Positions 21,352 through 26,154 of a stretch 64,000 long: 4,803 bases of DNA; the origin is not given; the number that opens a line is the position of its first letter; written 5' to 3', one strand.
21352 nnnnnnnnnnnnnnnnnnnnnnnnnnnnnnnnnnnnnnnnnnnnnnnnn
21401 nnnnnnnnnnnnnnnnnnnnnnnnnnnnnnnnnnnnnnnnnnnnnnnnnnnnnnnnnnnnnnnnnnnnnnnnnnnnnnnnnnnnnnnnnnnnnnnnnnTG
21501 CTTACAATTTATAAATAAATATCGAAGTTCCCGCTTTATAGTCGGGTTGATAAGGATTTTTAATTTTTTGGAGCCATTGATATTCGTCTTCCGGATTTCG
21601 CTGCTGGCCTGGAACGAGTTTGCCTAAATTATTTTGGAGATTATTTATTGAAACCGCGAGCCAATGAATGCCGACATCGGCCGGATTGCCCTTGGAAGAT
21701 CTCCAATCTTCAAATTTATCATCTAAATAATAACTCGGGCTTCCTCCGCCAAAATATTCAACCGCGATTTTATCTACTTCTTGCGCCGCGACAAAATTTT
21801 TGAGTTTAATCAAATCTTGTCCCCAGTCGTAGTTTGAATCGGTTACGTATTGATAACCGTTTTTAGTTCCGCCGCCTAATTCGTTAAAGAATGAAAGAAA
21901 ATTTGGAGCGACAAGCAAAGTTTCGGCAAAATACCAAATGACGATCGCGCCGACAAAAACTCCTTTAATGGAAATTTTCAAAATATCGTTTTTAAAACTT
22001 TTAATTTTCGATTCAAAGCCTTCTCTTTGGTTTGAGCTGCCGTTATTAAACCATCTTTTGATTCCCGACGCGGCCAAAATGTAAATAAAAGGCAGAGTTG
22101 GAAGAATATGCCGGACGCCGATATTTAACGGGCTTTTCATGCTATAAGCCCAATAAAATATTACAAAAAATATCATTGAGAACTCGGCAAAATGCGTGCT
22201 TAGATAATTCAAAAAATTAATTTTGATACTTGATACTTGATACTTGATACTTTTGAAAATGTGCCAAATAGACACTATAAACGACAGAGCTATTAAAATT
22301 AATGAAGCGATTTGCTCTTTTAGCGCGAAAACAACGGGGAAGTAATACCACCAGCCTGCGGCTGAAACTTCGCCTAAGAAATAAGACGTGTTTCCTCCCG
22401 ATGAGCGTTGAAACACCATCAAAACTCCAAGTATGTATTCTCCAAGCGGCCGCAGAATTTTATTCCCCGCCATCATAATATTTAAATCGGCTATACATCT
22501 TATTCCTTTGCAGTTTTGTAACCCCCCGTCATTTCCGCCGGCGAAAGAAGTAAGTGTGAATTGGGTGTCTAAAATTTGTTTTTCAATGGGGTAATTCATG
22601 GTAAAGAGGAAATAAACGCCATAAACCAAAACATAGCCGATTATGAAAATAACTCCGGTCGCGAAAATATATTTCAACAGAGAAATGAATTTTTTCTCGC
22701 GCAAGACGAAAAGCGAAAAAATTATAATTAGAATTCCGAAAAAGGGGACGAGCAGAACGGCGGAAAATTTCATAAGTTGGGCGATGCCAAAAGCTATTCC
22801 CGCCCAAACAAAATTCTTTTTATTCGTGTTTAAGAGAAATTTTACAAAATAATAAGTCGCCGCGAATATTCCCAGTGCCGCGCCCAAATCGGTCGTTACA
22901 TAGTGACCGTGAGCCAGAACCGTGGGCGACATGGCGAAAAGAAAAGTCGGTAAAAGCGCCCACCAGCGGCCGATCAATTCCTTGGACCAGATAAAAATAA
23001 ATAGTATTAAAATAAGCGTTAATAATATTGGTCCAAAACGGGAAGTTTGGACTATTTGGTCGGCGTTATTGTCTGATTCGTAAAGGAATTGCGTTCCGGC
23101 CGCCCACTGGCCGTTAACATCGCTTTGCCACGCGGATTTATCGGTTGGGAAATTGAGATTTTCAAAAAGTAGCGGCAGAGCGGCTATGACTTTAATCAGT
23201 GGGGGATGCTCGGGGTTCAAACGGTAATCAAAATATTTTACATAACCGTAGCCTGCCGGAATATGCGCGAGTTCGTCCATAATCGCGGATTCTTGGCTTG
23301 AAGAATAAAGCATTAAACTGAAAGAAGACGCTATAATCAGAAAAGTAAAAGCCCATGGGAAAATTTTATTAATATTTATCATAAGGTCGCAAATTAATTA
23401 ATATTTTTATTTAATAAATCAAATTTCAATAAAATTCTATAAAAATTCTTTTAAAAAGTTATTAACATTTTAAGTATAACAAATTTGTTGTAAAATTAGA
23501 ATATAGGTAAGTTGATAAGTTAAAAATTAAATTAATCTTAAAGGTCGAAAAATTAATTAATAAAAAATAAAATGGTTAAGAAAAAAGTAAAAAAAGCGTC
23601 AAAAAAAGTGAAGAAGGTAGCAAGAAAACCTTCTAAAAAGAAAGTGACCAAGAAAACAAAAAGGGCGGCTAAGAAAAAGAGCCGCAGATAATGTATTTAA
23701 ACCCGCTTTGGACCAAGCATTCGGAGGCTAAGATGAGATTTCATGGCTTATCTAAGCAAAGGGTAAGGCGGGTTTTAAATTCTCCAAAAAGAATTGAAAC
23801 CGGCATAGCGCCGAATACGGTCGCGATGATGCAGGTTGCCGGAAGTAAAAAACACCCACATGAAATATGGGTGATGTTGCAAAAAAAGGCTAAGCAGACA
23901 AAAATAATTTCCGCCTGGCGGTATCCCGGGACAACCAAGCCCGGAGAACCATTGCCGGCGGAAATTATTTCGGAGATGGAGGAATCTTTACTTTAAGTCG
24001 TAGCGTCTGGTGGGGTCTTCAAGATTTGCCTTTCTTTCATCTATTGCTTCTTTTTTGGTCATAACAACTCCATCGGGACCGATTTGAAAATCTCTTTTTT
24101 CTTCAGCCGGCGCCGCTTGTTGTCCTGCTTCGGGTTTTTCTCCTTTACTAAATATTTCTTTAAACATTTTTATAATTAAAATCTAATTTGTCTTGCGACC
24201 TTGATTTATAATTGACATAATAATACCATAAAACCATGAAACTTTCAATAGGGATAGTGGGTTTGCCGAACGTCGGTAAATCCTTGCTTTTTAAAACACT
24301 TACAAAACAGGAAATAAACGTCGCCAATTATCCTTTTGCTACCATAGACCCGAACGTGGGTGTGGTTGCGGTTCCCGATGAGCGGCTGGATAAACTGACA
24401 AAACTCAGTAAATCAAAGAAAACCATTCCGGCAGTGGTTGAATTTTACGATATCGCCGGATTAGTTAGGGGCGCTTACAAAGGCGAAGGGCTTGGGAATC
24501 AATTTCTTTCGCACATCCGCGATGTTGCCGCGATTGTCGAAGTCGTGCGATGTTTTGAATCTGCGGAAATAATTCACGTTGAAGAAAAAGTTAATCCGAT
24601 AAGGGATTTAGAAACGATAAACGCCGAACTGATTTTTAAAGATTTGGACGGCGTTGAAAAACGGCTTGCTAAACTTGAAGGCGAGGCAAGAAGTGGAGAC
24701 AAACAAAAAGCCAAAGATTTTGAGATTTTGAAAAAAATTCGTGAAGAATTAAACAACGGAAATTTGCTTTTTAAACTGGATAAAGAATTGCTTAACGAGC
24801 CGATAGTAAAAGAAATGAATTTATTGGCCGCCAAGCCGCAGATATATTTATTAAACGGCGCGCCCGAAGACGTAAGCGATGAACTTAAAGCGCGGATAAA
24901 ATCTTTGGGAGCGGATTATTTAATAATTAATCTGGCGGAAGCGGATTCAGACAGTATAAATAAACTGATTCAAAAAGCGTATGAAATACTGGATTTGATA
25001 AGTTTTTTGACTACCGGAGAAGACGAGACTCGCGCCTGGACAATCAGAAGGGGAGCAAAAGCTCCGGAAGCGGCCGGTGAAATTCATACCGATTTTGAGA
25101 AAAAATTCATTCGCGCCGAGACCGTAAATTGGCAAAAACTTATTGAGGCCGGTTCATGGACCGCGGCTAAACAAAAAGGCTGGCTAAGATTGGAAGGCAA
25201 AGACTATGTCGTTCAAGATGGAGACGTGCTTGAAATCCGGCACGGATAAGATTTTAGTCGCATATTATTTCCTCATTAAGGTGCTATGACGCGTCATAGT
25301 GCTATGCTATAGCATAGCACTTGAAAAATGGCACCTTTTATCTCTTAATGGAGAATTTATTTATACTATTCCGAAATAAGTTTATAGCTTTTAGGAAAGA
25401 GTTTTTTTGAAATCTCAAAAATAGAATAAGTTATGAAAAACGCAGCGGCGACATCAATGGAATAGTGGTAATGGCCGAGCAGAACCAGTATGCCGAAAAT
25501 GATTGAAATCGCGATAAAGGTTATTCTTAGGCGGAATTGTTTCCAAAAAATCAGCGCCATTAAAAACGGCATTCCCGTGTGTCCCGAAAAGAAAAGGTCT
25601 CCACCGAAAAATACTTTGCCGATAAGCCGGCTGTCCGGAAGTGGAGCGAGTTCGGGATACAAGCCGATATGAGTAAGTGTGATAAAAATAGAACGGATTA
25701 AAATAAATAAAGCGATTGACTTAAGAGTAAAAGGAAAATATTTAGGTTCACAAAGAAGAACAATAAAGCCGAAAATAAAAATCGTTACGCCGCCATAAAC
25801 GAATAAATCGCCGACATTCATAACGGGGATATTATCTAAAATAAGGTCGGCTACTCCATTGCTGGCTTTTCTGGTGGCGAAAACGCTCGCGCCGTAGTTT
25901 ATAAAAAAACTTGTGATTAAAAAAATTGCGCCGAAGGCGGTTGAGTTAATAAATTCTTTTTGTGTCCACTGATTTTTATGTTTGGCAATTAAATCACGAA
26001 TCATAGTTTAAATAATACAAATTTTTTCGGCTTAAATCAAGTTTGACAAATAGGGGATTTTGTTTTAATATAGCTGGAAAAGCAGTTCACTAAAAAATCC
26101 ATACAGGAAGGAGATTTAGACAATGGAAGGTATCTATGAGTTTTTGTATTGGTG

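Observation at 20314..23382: Co-transcribed LamG-domain type IV pilin and GT-C (PMT/ArnT-like) glycosyltransferase: candidate pilin glycosylation or adhesin module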

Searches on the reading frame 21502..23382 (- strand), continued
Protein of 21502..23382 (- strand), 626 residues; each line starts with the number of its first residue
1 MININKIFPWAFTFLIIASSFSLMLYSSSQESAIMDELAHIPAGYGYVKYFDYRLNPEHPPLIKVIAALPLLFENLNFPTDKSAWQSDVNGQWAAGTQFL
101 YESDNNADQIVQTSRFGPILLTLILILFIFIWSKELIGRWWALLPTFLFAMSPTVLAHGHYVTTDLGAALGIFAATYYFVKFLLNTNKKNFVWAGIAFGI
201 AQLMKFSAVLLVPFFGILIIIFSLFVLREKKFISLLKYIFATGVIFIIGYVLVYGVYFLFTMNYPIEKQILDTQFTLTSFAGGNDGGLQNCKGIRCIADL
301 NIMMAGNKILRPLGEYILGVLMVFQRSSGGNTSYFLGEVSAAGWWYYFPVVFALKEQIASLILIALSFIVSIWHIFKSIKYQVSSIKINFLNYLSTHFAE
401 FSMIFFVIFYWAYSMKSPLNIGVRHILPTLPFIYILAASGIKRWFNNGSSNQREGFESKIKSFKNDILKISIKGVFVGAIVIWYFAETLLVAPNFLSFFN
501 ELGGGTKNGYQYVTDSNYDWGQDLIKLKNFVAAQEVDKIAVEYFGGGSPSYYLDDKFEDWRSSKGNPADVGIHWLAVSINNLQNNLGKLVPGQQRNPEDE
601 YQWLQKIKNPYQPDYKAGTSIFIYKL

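Call 59: search_protein_families(library=pfam, proteins=[L010:7152-7925:-, L010:6402-7106:-, L010:5892-6398:-, L010:3972-5888:-, L010:2954-4069:-, L010:1852-2934:-, L010:920-1447:-, L010:10143-10937:-, L010:10944-11600:-], max_evalue=0.01)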
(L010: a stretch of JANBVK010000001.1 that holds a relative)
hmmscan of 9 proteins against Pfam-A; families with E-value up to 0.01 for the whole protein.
L010:7152-7925:- (257 aa): 1 family
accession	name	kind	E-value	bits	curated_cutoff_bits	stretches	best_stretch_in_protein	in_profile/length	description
PF07963.17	N_methyl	-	1.8e-05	24.5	21.2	1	5-27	3-25/27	Prokaryotic N-terminal methylation motif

L010:6402-7106:- (234 aa): 1 family
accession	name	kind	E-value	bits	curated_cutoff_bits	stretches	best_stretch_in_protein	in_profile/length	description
PF01628.27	HrcA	-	2.3e-06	28.2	22.2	1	105-222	104-213/215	HrcA protein C terminal domain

L010:5892-6398:- (168 aa): 1 family
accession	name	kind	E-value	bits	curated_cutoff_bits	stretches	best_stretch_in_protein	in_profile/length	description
PF01025.24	GrpE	-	3.9e-35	121.4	25.8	1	4-162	4-165/165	GrpE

L010:3972-5888:- (638 aa): 2 families
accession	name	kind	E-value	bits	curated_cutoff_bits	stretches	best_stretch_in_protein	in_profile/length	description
PF00012.26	HSP70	-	1.2e-238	793.7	20.6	1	4-612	1-598/599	Hsp70 protein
PF06723.19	MreB_Mbl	-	5.9e-18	65.2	27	1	132-382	90-322/327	MreB/Mbl protein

L010:2954-4069:- (371 aa): 0 families

L010:1852-2934:- (360 aa): 3 families
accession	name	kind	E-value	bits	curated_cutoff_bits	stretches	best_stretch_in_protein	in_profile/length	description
PF01556.23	DnaJ_C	-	1.6e-38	132.6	26.6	1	127-342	5-152/152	DnaJ C terminal domain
PF00226.36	DnaJ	-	1.9e-25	89.2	27.8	1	4-63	1-63/63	DnaJ domain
PF00684.25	DnaJ_CXXCXGXG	-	1.8e-13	51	32.7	1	150-213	1-64/65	DnaJ central domain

L010:920-1447:- (175 aa): 1 family
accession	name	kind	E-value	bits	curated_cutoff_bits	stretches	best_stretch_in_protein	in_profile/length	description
PF00466.25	Ribosomal_L10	-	9.4e-19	67.8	22.8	1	11-109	1-100/100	Ribosomal protein L10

L010:10143-10937:- (264 aa): 0 families

L010:10944-11600:- (218 aa): 2 families
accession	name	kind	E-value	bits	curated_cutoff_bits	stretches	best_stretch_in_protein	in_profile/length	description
PF18911.6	PKD_4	-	0.00067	20.1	27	1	159-213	34-82/85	PKD domain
PF00801.26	PKD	-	0.0051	17.2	23.5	1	162-203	32-68/80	PKD domain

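Call 68: find_homologous_proteins(query=L010:7152-7925:-, max_evalue=0.001)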
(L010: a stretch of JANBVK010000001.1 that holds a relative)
Query L010:7152-7925:- (257 aa): 135 proteins with E <= 0.001 among 2049 candidates; the best 120 are listed.
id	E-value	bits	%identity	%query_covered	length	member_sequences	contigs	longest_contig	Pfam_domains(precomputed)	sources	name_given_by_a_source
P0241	2.0e-157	539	100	100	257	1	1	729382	-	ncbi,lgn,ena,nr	ncbi:MAG: prepilin-type N-terminal cleavage/methylation domain-containing protein [Patescibacteria g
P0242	9.0e-122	423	76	100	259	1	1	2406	-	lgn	-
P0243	1.3e-121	422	77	100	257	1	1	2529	PF07963.18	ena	-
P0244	4.9e-121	420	78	97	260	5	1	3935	-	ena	-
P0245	9.0e-121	419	77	100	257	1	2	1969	PF07963.18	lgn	-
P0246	1.8e-118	412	75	100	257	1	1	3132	PF07963.18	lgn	-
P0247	2.8e-118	411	75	98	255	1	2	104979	PF07963.18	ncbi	-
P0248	1.1e-117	409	74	100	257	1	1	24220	-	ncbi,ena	-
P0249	3.6e-117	408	74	99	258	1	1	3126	-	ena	-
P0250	1.6e-116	406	74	98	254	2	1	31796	PF07963.18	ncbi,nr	ncbi:MAG TPA: prepilin-type N-terminal cleavage/methylation domain-containing protein [Candidatus Pa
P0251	4.1e-115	401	73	98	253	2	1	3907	PF07963.18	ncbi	-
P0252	7.0e-115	400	76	96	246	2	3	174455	-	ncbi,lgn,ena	-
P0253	7.0e-113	394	72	100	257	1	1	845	-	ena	-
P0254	5.2e-111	388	70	98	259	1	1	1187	PF07963.18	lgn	-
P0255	5.6e-109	381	70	100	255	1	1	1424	-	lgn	-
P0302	2.9e-75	271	54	98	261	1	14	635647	PF07963.18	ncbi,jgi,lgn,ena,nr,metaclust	ncbi:MAG: hypothetical protein UY51_C0005G0067 [Candidatus Jorgensenbacteria bacterium GW2011_GWB1_4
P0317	2.1e-72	261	49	100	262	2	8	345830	-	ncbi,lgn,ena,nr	ncbi:type II secretion system GspH family protein [Patescibacteria group bacterium]|nr:type II secre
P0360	2.0e-63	232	47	100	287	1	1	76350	-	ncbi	ncbi:MAG: type II secretion system protein [Candidatus Jorgensenbacteria bacterium]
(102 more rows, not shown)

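Call 69: find_encoding_contigs(protein=P0302, flank=4000, max_places=2)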
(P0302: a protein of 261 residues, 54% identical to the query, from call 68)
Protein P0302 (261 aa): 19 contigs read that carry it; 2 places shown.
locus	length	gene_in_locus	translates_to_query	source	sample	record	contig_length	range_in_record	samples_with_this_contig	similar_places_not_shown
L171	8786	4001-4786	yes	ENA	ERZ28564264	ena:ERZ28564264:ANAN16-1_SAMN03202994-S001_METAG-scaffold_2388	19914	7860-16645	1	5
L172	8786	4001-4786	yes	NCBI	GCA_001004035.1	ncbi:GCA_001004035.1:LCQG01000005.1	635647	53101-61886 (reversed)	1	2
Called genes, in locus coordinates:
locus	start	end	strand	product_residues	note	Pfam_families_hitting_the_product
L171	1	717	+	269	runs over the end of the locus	-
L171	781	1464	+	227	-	PF00106:adh_short, PF08659:KR, PF13561:adh_short_C2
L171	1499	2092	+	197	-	PF00702:Hydrolase, PF13419:HAD_2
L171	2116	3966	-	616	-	PF02366:PMT, PF13231:PMT_2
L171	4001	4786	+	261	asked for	PF07963:N_methyl (weak)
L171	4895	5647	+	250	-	PF01628:HrcA (weak)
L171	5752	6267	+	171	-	PF01025:GrpE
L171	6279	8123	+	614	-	PF00012:HSP70, PF06723:MreB_Mbl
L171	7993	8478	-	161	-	-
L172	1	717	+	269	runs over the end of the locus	-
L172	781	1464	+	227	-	PF00106:adh_short, PF08659:KR, PF13561:adh_short_C2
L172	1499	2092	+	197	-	PF00702:Hydrolase, PF13419:HAD_2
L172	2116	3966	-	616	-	PF02366:PMT, PF13231:PMT_2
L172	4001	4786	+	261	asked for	PF07963:N_methyl (weak)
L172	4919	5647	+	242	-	PF01628:HrcA (weak)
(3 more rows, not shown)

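Call 70: find_encoding_contigs(protein=P0317, flank=4000, max_places=2)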
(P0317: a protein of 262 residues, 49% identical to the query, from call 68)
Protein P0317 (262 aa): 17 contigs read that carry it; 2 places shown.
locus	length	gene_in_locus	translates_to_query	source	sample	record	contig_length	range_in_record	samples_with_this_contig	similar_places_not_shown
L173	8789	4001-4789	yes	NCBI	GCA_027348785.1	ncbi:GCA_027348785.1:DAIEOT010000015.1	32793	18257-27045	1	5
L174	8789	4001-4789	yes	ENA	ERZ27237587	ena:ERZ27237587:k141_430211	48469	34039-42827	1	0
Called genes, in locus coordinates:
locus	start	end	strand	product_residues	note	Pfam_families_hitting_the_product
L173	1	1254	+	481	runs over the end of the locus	PF01336:tRNA_anti-codon, PF00152:tRNA-synt_2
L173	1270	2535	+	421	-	PF02403:Seryl_tRNA_N, PF00587:tRNA-synt_2b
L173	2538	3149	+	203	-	-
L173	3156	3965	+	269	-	-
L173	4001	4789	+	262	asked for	-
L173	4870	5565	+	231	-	PF01628:HrcA (weak)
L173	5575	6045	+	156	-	PF01025:GrpE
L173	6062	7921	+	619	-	PF00012:HSP70, PF06723:MreB_Mbl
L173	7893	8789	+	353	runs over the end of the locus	-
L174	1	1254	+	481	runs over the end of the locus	PF01336:tRNA_anti-codon, PF00152:tRNA-synt_2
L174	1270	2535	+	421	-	PF02403:Seryl_tRNA_N, PF00587:tRNA-synt_2b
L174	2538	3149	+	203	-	-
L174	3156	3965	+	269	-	-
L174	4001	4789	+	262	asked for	-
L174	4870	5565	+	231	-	PF01628:HrcA (weak)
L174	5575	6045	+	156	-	PF01025:GrpE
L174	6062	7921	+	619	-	PF00012:HSP70, PF06723:MreB_Mbl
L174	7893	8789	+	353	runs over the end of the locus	-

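Call 71: find_encoding_contigs(protein=P0360, flank=4000, max_places=2)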
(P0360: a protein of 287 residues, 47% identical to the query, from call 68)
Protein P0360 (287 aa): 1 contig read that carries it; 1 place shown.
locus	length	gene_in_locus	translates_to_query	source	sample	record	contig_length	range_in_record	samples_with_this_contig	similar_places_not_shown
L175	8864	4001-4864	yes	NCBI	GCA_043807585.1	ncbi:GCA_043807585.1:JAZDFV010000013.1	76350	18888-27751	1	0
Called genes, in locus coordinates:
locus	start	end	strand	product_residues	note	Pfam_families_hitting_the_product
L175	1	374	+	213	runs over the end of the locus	PF09827:CRISPR_Cas2 (faint), PF20803:PaaX_M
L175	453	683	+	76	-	-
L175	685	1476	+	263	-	-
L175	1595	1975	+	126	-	-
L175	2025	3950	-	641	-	PF02366:PMT, PF13231:PMT_2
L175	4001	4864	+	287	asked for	-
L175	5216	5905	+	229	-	PF01628:HrcA (weak)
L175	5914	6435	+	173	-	PF01025:GrpE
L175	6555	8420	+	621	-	PF00012:HSP70, PF06723:MreB_Mbl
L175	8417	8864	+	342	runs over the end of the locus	-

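Call 72: search_protein_families(library=ncbifam, proteins=[L010:7152-7925:-], max_evalue=0.1)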
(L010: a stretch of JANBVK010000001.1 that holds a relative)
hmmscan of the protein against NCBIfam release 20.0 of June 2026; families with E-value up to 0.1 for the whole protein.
L010:7152-7925:- (257 aa): 13 families
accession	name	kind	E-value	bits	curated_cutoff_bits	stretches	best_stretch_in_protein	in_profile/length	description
NF041013.1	T4P_ComGE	equivalog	0.00011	22.2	49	1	6-50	3-47/83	competence type IV pilus minor pilin ComGE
NF006453.0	PRK08808.1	equivalog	0.00015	20.9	295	1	4-73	4-73/211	type II secretion system protein J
NF041002.1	pilin_ComGF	equivalog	0.00028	21.1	80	1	7-67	2-60/139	competence type IV pilus minor pilin ComGF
NF040982.1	ComGD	equivalog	0.00088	19.7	70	1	7-51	2-46/139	competence type IV pilus minor pilin ComGD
NF007848.0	PRK10557.1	equivalog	0.0019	17.5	120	1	4-61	8-69/192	prepilin peptidase-dependent protein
TIGR01707.1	gspI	equivalog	0.0083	16.6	44.35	1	8-44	1-34/101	type II secretion system minor pseudopilin GspI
NF038304.1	EPS_HpsC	equivalog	0.014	15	200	1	4-63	18-81/318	hormogonium polysaccharide secretion pseudopilin HpsC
TIGR01711.1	gspJ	equivalog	0.023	14.5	64.85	1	7-72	1-70/192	type II secretion system minor pseudopilin GspJ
TIGR02532.1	IV_pilin_GFxxxE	domain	0.037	13.9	16.3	0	6-25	1-20/24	prepilin-type N-terminal cleavage/methylation domain-containing protein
NF040999.1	pilin_ComGC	equivalog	0.046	13.9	75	1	7-46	2-35/84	competence type IV pilus major pilin ComGC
NF047828.1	T3SSXpsI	equivalog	0.05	13.6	150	0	7-42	2-38/132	type II secretion system protein XpsI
NF007800.0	PRK10506.1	equivalog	0.062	13.1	158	0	5-55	7-54/163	prepilin peptidase-dependent protein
TIGR02599.1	TIGR02599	subfamily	0.1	11.8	256.5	0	8-68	1-61/361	Verru_Chthon cassette protein C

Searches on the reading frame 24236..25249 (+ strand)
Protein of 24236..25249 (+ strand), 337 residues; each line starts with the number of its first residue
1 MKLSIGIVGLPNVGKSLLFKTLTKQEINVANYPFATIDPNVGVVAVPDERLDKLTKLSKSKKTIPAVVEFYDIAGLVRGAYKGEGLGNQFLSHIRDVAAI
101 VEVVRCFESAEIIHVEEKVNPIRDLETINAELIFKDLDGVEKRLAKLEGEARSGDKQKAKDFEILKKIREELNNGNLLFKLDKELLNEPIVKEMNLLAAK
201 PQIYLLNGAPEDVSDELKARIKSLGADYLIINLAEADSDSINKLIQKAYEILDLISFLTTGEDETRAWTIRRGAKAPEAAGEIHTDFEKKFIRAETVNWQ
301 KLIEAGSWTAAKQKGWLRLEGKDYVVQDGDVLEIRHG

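Call 16: search_protein_families(library=pfam, proteins=[window:24236-25249:+], max_evalue=0.01)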
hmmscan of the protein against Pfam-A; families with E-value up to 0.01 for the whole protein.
window:24236-25249:+ (337 aa): 4 families
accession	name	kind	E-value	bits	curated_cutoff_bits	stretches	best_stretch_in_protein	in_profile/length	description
PF06071.19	YchF-GTPase_C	-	9.6e-36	122.2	27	1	254-335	1-82/84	Protein of unknown function (DUF933)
PF01926.29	MMR_HSR1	-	1.9e-19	70.3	21.9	1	5-121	2-98/113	50S ribosome-binding GTPase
PF02421.24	FeoB_N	-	5.5e-08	32.9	27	1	5-48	3-46/156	Ferrous iron transport protein B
PF02824.27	TGS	-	0.00019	21.8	22.2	1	270-334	13-58/60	TGS domain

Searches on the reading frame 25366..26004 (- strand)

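Call 16: search_protein_families(library=pfam, proteins=[window:25366-26004:-], max_evalue=0.01)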
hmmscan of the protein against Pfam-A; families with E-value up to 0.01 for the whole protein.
window:25366-26004:- (212 aa): 2 families
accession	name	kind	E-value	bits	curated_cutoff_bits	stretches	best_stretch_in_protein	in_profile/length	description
PF14360.12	PAP2_C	-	4.3e-10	40.4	27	1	135-198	3-71/74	PAP2 superfamily C-terminal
PF01569.27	PAP2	-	0.002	18.3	27.2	1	135-205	48-127/130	PAP2 superfamily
